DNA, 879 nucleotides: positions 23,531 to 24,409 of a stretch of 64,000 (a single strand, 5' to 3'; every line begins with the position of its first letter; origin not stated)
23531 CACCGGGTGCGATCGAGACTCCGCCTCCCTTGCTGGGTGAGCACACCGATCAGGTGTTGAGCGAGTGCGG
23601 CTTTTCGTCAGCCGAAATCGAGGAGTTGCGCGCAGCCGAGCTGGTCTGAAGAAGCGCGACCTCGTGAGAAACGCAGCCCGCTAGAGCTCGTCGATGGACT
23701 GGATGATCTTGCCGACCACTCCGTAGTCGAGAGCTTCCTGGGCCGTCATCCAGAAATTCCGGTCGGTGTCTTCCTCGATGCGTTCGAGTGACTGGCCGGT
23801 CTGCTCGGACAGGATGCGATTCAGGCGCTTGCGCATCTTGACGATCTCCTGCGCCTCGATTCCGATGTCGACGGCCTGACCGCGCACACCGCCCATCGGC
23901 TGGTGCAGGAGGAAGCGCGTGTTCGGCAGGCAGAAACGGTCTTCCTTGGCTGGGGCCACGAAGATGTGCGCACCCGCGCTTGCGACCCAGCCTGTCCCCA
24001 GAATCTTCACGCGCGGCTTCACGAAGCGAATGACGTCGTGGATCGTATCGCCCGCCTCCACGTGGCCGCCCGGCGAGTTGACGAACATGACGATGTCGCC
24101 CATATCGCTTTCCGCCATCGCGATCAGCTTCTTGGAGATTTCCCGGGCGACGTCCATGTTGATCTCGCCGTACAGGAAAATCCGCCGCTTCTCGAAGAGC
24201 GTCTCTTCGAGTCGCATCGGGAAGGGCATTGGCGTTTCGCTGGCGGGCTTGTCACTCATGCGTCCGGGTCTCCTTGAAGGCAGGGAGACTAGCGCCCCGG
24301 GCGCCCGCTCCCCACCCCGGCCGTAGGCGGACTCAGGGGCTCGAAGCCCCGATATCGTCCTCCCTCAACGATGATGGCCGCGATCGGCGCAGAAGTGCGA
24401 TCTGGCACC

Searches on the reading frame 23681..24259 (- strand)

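Call 48: search_protein_families(library=pfam, proteins=[window:23681-24259:-], max_evalue=0.01)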
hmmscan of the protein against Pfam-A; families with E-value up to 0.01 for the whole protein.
window:23681-24259:- (192 aa): 2 families
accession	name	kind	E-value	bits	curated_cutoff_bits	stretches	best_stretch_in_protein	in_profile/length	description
PF00574.28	CLP_protease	-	7.4e-63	212.2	20.2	1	19-187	11-180/182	Clp protease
PF25145.1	NfeD1b_N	-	0.0016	18.5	40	1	44-100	21-78/189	NfeD1b, N-terminal domain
